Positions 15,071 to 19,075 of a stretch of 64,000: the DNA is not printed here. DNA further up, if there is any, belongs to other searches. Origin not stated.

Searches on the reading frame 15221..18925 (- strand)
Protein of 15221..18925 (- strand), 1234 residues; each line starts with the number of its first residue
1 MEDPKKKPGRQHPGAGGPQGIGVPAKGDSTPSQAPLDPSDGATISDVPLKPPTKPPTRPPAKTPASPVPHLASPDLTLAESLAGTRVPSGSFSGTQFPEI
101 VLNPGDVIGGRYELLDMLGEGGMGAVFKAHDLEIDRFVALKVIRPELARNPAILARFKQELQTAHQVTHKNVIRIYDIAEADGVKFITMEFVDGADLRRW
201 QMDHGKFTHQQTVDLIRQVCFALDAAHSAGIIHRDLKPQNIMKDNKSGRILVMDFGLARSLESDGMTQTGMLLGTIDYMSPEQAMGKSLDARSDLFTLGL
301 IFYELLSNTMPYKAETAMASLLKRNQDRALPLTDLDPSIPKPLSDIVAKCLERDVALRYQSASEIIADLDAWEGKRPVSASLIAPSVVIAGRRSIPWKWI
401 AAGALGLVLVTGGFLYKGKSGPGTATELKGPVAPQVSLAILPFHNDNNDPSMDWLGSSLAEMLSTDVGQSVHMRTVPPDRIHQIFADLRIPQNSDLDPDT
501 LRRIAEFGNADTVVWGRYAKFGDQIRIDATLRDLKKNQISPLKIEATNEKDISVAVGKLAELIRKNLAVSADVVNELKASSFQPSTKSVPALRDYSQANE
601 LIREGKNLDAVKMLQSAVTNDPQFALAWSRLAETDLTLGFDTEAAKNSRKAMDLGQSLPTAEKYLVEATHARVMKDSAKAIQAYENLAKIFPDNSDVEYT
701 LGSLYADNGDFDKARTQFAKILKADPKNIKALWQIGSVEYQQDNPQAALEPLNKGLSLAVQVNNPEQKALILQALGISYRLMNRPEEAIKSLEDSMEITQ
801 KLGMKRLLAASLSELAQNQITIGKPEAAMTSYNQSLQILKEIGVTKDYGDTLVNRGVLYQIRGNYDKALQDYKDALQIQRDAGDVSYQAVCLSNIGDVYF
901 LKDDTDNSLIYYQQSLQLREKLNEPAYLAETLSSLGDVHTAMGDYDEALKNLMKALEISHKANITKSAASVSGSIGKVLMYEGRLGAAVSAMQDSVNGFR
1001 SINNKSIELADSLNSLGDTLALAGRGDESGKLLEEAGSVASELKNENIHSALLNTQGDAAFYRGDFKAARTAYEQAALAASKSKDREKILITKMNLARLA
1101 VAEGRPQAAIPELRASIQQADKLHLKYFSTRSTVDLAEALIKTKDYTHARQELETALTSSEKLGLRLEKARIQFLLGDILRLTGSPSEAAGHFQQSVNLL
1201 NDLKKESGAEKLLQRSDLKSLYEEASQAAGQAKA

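Call 31: search_protein_families(library=pfam, proteins=[window:15221-18925:-], max_evalue=0.00001)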
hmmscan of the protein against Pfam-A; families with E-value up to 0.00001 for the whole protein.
window:15221-18925:- (1234 aa): 21 families
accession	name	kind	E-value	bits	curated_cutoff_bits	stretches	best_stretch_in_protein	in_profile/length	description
PF13424.12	TPR_12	-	2.1e-68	226.9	30.1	7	892-958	6-74/77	Tetratricopeptide repeat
PF00069.31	Pkinase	-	2.8e-49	168.3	31.7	1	112-364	1-256/263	Protein kinase domain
PF07719.23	TPR_2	-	4.1e-44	145.5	27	0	851-881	3-33/34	Tetratricopeptide repeat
PF00515.34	TPR_1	-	1.1e-35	120.4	27.8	1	850-880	2-32/34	Tetratricopeptide repeat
PF13181.12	TPR_8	-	2.9e-31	105.4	25.7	0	930-959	2-31/34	Tetratricopeptide repeat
PF07714.23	PK_Tyr_Ser-Thr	-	3.6e-30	105.6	23.1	1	114-359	3-249/258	Protein tyrosine and serine/threonine kinase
PF13432.12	TPR_16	-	3.7e-28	98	32.7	2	699-754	1-56/65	Tetratricopeptide repeat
PF13374.12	TPR_10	-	1.1e-26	92.5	27.5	0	929-961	2-34/42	Tetratricopeptide repeat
PF13428.12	TPR_14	-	1.3e-22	78.4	23.5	0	699-732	5-38/44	Tetratricopeptide repeat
PF14559.12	TPR_19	-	2.4e-20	73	25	1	675-731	5-60/68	Tetratricopeptide repeat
PF13414.12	TPR_11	-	5.5e-19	68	26.8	0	936-960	1-25/42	TPR repeat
PF17874.7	TPR_MalT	-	4e-16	59.7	45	1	823-994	54-227/336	MalT-like TPR region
PF13176.12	TPR_7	-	1.8e-15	56.1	27.9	0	931-950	1-20/36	Tetratricopeptide repeat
PF13174.12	TPR_6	-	1.5e-11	44.6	26.3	0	697-727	2-32/33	Tetratricopeptide repeat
PF13431.12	TPR_17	-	3.5e-10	39.8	24.4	0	683-715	1-33/34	Tetratricopeptide repeat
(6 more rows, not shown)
